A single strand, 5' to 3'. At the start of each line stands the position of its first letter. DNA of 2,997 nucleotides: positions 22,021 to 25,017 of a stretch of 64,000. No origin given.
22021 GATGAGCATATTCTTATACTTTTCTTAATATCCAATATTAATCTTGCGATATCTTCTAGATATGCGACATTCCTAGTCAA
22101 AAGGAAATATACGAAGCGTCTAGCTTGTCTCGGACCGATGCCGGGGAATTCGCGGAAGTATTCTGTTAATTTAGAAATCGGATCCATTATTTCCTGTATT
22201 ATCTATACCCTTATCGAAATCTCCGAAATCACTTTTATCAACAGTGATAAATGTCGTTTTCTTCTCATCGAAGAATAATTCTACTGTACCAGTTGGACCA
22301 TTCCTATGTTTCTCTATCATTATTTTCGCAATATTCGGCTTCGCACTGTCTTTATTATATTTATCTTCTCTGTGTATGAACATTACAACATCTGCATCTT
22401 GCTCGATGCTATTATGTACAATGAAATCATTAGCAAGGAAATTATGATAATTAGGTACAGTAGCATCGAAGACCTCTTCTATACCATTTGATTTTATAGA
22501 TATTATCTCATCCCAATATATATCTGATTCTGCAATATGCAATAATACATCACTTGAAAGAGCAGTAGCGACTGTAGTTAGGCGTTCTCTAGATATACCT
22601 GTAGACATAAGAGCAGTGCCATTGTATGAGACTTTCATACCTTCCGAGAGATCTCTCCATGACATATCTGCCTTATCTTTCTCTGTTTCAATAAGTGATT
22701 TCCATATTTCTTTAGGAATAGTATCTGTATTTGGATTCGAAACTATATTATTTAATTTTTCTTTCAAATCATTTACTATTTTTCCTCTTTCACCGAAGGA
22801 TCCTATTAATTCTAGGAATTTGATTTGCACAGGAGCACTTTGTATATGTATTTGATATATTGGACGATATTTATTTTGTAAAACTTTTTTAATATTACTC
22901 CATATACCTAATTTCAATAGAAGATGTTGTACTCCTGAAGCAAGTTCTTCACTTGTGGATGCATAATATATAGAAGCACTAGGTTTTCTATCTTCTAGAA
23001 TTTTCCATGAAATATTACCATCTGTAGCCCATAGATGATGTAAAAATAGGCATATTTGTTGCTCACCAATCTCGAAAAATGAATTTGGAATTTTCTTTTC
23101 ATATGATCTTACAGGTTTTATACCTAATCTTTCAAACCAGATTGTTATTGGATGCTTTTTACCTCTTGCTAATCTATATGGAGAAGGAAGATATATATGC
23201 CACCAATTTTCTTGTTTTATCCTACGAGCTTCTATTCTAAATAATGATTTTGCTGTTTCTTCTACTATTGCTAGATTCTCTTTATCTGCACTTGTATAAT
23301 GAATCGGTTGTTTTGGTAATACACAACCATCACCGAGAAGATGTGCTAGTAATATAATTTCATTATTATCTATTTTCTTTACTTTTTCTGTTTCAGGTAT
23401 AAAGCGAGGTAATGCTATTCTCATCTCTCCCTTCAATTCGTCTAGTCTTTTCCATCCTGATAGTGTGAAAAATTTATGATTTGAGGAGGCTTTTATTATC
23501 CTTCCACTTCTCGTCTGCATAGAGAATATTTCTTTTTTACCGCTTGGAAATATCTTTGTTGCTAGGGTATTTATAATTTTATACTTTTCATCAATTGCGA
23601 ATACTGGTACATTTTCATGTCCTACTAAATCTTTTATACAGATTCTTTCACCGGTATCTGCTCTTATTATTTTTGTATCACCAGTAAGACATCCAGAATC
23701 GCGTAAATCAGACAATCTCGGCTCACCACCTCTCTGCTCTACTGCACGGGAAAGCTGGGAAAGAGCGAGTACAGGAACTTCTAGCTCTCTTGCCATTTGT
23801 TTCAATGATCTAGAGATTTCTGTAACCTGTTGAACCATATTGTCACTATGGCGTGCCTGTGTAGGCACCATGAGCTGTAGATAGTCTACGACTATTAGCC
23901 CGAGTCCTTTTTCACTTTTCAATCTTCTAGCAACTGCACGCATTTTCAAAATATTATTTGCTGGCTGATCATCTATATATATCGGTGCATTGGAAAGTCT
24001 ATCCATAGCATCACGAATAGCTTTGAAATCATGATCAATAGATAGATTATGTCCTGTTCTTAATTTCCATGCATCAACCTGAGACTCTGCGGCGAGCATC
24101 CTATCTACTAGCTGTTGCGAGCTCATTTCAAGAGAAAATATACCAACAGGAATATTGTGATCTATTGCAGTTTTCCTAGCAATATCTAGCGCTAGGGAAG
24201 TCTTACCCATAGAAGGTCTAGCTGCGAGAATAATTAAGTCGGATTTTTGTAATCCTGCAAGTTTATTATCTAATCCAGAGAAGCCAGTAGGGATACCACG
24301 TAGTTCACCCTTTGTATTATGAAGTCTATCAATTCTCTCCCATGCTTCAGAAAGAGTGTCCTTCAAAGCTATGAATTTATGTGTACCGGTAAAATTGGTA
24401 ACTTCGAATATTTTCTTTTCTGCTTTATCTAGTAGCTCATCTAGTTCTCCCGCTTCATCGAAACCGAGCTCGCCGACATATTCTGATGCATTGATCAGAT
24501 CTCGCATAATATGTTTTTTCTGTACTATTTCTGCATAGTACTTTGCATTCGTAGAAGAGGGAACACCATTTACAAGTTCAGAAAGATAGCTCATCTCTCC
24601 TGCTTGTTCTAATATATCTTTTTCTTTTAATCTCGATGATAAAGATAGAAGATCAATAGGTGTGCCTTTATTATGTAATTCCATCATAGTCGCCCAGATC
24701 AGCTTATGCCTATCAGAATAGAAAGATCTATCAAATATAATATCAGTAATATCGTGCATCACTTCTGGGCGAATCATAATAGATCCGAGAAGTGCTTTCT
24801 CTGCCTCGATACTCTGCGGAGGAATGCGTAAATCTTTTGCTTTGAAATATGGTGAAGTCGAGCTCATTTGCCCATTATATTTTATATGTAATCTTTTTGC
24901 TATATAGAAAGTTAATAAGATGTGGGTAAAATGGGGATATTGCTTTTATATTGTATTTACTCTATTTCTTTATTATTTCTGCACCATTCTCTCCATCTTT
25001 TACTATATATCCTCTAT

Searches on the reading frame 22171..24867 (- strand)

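Call 63: search_protein_families(library=pfam, proteins=[window:22171-24867:-], max_evalue=0.001)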
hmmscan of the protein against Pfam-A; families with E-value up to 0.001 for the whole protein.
window:22171-24867:- (898 aa): 5 families
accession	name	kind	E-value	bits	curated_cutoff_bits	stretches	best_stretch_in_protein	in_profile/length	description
PF03796.21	DnaB_C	-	9.9e-96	320.4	27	2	191-401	1-208/255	DnaB-like helicase C terminal domain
PF00772.26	DnaB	-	3.5e-32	110.9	23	1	16-116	2-102/103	DnaB-like helicase N terminal domain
PF14890.11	Intein_splicing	-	4.6e-27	95.2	35.8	1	401-819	2-155/155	Intein splicing domain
PF14528.11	LAGLIDADG_3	-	6.8e-18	65.2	22.5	1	605-689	3-82/82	LAGLIDADG-like domain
PF13481.12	AAA_25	-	3e-12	47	27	1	207-372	31-190/195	AAA domain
